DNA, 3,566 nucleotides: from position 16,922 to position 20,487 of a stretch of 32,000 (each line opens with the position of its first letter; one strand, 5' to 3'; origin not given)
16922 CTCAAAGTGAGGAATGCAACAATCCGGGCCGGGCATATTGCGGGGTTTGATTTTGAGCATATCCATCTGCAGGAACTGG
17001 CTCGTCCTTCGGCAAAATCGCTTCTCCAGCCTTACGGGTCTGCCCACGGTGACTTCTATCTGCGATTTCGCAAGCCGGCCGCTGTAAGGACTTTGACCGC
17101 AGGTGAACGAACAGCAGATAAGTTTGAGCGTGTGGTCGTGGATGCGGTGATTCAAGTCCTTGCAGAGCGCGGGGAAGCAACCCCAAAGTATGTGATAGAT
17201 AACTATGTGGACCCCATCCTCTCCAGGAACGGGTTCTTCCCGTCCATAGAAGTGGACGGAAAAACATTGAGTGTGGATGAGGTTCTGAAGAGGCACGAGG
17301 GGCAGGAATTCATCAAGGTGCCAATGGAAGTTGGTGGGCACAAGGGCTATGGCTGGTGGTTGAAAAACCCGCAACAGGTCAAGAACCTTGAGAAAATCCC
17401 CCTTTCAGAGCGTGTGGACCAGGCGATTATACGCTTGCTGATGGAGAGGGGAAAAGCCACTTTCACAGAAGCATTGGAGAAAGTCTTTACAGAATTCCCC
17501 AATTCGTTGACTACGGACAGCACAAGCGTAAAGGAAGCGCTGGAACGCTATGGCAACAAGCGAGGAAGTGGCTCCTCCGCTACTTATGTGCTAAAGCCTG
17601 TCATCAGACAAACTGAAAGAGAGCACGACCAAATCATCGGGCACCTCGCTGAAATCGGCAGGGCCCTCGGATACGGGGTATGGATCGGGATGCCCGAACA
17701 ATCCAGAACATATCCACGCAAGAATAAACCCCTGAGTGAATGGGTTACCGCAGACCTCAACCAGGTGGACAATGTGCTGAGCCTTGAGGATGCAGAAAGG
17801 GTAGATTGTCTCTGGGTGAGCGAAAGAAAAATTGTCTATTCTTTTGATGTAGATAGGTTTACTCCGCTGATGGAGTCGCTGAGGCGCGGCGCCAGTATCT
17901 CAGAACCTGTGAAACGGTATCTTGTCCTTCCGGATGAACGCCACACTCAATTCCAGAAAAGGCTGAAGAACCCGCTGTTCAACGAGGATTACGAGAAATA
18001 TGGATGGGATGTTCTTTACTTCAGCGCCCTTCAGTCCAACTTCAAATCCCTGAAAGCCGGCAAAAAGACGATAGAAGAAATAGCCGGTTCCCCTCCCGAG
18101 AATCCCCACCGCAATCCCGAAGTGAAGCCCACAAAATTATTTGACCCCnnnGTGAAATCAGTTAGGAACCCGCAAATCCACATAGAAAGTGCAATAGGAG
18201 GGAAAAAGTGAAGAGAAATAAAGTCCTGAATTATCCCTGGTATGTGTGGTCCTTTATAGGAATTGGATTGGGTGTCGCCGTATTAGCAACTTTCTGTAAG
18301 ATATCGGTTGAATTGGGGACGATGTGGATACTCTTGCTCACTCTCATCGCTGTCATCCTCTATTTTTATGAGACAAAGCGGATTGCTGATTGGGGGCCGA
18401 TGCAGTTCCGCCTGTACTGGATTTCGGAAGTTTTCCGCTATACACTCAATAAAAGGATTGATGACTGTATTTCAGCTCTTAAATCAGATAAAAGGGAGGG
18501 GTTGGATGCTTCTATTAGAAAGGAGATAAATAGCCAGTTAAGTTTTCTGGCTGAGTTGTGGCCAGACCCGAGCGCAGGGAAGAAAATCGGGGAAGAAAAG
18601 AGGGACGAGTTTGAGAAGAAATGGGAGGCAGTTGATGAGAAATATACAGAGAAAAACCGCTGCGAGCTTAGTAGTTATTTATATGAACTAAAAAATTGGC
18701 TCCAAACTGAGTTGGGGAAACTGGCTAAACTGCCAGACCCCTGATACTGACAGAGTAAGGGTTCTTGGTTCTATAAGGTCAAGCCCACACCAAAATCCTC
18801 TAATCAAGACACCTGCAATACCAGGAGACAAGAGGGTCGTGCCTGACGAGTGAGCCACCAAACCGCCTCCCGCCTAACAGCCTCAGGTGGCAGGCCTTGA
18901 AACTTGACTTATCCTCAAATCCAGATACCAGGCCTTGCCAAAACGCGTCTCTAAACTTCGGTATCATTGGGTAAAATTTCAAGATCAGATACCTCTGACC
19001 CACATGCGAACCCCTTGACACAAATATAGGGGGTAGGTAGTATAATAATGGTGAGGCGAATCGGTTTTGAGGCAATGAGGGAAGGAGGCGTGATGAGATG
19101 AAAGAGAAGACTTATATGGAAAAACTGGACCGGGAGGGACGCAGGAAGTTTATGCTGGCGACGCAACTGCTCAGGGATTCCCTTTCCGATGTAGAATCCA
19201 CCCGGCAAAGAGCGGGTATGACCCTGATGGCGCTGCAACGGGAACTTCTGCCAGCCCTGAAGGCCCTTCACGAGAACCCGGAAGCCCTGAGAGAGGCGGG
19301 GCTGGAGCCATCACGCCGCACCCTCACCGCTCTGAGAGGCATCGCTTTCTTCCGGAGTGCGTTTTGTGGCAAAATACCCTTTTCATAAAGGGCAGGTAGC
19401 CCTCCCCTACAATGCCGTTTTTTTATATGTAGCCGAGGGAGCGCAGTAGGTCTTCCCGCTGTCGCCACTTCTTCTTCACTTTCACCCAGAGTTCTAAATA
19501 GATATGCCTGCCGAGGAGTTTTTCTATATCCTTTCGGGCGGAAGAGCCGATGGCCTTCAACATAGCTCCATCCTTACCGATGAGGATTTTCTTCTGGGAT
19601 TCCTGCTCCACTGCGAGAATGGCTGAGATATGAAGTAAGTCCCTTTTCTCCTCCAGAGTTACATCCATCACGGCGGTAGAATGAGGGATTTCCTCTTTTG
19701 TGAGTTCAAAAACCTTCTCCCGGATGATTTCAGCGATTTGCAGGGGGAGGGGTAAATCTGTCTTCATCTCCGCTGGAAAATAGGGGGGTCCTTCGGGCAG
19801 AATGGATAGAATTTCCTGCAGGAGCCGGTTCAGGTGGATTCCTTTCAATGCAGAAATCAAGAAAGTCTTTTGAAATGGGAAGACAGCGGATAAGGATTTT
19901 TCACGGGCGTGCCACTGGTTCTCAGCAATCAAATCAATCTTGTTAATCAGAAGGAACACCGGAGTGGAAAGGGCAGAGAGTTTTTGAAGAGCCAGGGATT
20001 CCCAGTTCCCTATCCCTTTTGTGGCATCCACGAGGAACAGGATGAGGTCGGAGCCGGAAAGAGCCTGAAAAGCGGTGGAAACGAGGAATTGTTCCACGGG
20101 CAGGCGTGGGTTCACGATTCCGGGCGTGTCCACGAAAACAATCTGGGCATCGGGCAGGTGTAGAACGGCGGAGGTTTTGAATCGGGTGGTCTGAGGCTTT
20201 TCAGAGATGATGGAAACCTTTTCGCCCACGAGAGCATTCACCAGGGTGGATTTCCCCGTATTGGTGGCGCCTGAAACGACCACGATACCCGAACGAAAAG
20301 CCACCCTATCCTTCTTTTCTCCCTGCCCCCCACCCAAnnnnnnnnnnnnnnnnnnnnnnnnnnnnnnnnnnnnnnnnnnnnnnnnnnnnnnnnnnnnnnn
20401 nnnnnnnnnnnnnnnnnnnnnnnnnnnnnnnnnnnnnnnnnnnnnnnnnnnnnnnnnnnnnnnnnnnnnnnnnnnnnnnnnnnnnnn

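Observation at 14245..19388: Candidate undescribed modification/defence-like island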

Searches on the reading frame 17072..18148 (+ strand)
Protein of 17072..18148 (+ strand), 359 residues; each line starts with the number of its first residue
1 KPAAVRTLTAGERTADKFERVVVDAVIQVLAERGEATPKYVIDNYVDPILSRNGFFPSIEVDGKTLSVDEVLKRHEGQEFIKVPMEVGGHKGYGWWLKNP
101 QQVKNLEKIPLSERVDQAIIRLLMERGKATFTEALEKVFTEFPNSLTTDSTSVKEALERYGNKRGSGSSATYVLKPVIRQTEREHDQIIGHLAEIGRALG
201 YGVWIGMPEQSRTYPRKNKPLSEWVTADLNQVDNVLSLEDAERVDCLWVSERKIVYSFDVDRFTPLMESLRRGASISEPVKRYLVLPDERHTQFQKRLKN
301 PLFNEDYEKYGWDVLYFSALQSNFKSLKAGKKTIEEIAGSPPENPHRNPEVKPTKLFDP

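Call 53: predict_structure(alignment_id=A3)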
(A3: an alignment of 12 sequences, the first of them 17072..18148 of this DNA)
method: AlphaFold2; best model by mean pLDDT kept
length: 359 residues; sequences in the alignment: 12
mean_pLDDT: 82.6   pTM: 0.72
mean pLDDT of the five models: 82.6, 82.5, 78.7, 78.6, 78.2
residues with pLDDT >= 90: 135; 70-90: 176; 50-70: 22; < 50: 26
segments of 3 or more residues with pLDDT < 50: 1-8, 145-147, 345-359
pLDDT, mean of each block of 10 residues (from residue 1): 44 78 91 86 86 81 82 93 78 88 76 85 88 86 60 83 80 80 87 97 95 91 95 91 94 94 78 80 89 83 84 91 94 89 51 41
secondary structure, 60 per line:
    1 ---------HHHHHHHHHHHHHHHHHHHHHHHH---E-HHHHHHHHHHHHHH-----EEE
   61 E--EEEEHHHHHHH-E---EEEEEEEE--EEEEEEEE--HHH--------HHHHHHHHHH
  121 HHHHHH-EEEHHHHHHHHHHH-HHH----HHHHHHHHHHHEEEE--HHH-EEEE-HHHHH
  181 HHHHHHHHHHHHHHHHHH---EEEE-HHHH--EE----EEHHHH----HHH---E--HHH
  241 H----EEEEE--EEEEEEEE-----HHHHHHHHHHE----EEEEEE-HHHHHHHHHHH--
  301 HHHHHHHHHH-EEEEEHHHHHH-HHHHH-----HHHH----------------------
elements in order: H10-33 H39-52 E58-61 E64-67 H68-74 E80-87 E90-97 H111-126 E128-130 H131-141 H150-160 E161-164 E171-174 H176-198 E202-205 H207-210 H221-224 H238-241 E246-250 E253-260 H266-275 E281-286 H288-298 H301-310 E312-316 H317-322 H324-328 H334-337

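Call 57: fold_search(model_id=the predicted structure, library=pdb)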
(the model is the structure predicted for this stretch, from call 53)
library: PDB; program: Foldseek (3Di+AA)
matches with E <= 10: 506; with E <= 0.001: 0
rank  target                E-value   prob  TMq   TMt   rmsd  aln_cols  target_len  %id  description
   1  2fok_A                3.7e-03  0.69  0.22  0.16  19.2       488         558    8  STRUCTURE OF RESTRICTION ENDONUCLEASE FOKI (released 1998-06-17)
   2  1fok_A                4.6e-03  0.63  0.23  0.15  21.3       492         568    9  STRUCTURE OF RESTRICTION ENDONUCLEASE FOKI BOUND TO DNA (released 1997-12-03)
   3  2fok_B                7.6e-03  0.57  0.22  0.15  20.2       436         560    8  STRUCTURE OF RESTRICTION ENDONUCLEASE FOKI (released 1998-06-17)
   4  9efm_J                9.0e-03  0.90  0.16  0.17  22.4       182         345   14  Cryo-EM structure of COP9 signalosome precatalytic state with neddylated cullin-1 (released 2025-12-03)
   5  2zme_A                1.1e-02  0.89  0.16  0.24  12.0       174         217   13  Integrated structural and functional model of the human ESCRT-II complex (released 2008-11-04)
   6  9gc3_A                2.1e-02  0.93  0.16  0.11  30.0       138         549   14  yeast TFIIIC TauB subcomplex bound to a tRNA gene (released 2024-11-27)
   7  7oni_C                2.7e-02  0.84  0.17  0.11  13.6       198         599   13  Structure of Neddylated CUL5 C-terminal region-RBX2-ARIH2* (released 2021-09-15)
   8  4m6x_B                4.5e-02  0.23  0.15  0.16  15.3       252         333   13  Mutant structure of methyltransferase from Streptomyces hygroscopicus complexed with S-adenosyl-L-homocysteine and met (released 2014-06-25)
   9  9zd6_B                5.3e-02  0.66  0.16  0.15  17.2       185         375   12  Bacterial interstrand DNA crosslink glycosylase AlkX/YcaQ bound to DNA (released 2026-01-14)
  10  9zd6_A                6.3e-02  0.63  0.16  0.15  17.5       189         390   12  Bacterial interstrand DNA crosslink glycosylase AlkX/YcaQ bound to DNA (released 2026-01-14)
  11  4m6y_A                6.6e-02  0.20  0.14  0.15  15.8       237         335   14  Mutant structure of methyltransferase from Streptomyces hygroscopicus complexed with S-adenosyl-L-homocysteine and met (released 2014-06-25)
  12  4kic_A                8.3e-02  0.20  0.15  0.16  15.3       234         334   13  Crystal structure of methyltransferase from Streptomyces hygroscopicus complexed with S-adenosyl-L-methionine and phen (released 2014-05-07)
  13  3lmm_B                8.7e-02  0.54  0.16  0.12  11.6       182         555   13  Crystal Structure of the DIP2311 protein from Corynebacterium diphtheriae, Northeast Structural Genomics Consortium Ta (released 2010-02-16)
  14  7shk_A                9.2e-02  0.63  0.16  0.08  20.0       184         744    9  Structure of Xenopus laevis CRL2Lrr1 (State 1) (released 2021-12-08)
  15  7asv_A                9.7e-02  0.75  0.20  0.38  12.3       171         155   11  Crystal structure of tWHD2 of Rpc5 subunit of human RNA Polymerase III (released 2020-12-30)
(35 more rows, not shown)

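Call 58: search_solved_structures(query=A3, max_evalue=10, show_alignments=2)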
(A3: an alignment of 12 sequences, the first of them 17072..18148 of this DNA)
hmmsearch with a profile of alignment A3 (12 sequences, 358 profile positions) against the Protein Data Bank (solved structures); distinct sequences matched with E-value up to 10: 0.

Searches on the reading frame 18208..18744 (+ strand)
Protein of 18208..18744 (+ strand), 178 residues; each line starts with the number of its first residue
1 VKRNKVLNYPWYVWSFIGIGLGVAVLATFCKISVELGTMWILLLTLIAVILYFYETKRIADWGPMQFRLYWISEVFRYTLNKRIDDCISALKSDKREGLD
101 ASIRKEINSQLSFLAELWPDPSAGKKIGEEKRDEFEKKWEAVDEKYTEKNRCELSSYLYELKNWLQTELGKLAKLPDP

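Call 3: search_protein_families(library=pfam, proteins=[window:18208-18744:+], max_evalue=0.1)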
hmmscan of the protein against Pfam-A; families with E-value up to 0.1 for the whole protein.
window:18208-18744:+ (178 aa): 1 family
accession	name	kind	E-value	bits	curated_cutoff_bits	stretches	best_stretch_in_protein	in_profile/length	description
PF20581.3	DUF6785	-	0.0042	16.1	25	1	4-73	349-414/498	Family of unknown function (DUF6785)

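Call 4: search_protein_families(library=padloc, proteins=[window:18208-18744:+], max_evalue=0.1)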
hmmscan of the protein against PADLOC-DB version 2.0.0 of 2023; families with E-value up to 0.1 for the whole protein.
window:18208-18744:+ (178 aa): 0 families

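Call 5: search_protein_families(library=ncbifam, proteins=[window:18208-18744:+], max_evalue=0.1)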
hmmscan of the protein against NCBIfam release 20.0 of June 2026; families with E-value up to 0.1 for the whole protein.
window:18208-18744:+ (178 aa): 0 families

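Call 30: search_protein_families(library=phrogs, proteins=[window:18208-18744:+], max_evalue=0.01)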
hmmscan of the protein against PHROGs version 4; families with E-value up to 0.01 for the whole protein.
window:18208-18744:+ (178 aa): 0 families

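Call 107: search_protein_families(library=padloc, proteins=[L086:3547-4110:+, L086:4256-4678:-], max_evalue=0.001)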
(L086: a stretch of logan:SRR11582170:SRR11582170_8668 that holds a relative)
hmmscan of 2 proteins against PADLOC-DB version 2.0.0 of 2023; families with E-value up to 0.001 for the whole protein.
L086:3547-4110:+ (187 aa): 0 families

L086:4256-4678:- (140 aa): 0 families

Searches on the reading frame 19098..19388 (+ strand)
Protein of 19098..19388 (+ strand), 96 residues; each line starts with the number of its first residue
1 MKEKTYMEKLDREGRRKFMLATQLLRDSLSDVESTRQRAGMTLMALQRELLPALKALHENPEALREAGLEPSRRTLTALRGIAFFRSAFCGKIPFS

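Call 3: search_protein_families(library=pfam, proteins=[window:19098-19388:+], max_evalue=0.1)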
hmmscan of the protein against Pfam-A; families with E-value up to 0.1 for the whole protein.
window:19098-19388:+ (96 aa): 1 family
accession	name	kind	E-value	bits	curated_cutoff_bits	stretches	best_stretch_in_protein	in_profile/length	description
PF14407.11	Frankia_peptide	-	0.023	15.4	48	1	56-84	19-47/63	Ribosomally synthesized peptide prototyped by Frankia Franean1_4349.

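Call 4: search_protein_families(library=padloc, proteins=[window:19098-19388:+], max_evalue=0.1)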
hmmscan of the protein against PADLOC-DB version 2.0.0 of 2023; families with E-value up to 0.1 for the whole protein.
window:19098-19388:+ (96 aa): 0 families

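Call 5: search_protein_families(library=ncbifam, proteins=[window:19098-19388:+], max_evalue=0.1)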
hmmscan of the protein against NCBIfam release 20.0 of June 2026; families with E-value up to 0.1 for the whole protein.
window:19098-19388:+ (96 aa): 1 family
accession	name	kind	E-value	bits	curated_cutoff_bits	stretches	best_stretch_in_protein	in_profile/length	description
NF038399.1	NH_RiPP_Os17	domain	0.00054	20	40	1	55-84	18-48/63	Os1348 family NHLP clan protein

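Call 30: search_protein_families(library=phrogs, proteins=[window:19098-19388:+], max_evalue=0.01)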
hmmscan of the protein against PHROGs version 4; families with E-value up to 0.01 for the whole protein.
window:19098-19388:+ (96 aa): 0 families

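Call 49: find_encoding_contigs(protein=window:19098-19388:+, flank=10000, max_places=3)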
Protein window:19098-19388:+ (96 aa): no gene with exactly this product is on record in the collection.

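Call 107: search_protein_families(library=padloc, proteins=[L086:3547-4110:+, L086:4256-4678:-], max_evalue=0.001)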
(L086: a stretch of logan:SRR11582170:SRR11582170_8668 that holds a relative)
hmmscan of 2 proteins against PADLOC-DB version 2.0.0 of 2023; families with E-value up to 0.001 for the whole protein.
L086:3547-4110:+ (187 aa): 0 families

L086:4256-4678:- (140 aa): 0 families

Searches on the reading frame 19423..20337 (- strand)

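Call 3: search_protein_families(library=pfam, proteins=[window:19423-20337:-], max_evalue=0.1)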
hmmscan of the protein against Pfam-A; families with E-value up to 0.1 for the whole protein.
window:19423-20337:- (304 aa): 19 families
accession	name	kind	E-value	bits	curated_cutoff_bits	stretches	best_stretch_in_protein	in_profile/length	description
PF01926.29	MMR_HSR1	-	1.8e-22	80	21.9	1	19-133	2-113/113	50S ribosome-binding GTPase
PF07650.23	KH_2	-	1.6e-17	63.5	22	1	216-292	1-78/78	KH domain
PF00350.29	Dynamin_N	-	6.3e-12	46.3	27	2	19-53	1-35/168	Dynamin family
PF00009.33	GTP_EFTU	-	1.1e-11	45.1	26.5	1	59-181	64-187/188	Elongation factor Tu GTP binding domain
PF02421.24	FeoB_N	-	2.7e-11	43.7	27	1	19-176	3-156/156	Ferrous iron transport protein B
PF03193.22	RsgA_GTPase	-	5.2e-09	36.6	30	1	14-77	104-171/174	RsgA GTPase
PF04548.22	AIG1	-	3.3e-06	27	27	1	19-122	3-109/212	AIG1 family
PF10662.15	PduV-EutP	-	7.3e-06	26.3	21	1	19-175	4-140/143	Ethanolamine utilisation - propanediol utilisation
PF02492.25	cobW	-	1.1e-05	25.6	20.7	1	61-149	80-169/180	CobW/HypB/UreG, nucleotide-binding domain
PF16897.10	MMR_HSR1_Xtn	-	0.0022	18.4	35.2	1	126-178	57-102/106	C-terminal region of MMR_HSR1 domain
PF09439.16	SRPRB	-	0.0051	16.6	25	1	18-106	5-83/178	Signal recognition particle receptor beta subunit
PF13476.12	AAA_23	-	0.0055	17.8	27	1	12-36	15-39/201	AAA domain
PF13555.12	AAA_29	-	0.011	15.9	27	1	12-36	17-42/61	P-loop containing region of AAA domain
PF13191.12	AAA_16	-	0.022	15.7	32.6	0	14-37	22-45/167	AAA ATPase domain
PF13401.12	AAA_22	-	0.042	14.6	27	0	15-71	4-41/130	AAA domain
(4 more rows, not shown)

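Call 107: search_protein_families(library=padloc, proteins=[L086:3547-4110:+, L086:4256-4678:-], max_evalue=0.001)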
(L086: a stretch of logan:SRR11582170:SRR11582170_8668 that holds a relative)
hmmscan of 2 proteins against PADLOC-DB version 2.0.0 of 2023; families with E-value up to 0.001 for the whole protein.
L086:3547-4110:+ (187 aa): 0 families

L086:4256-4678:- (140 aa): 0 families
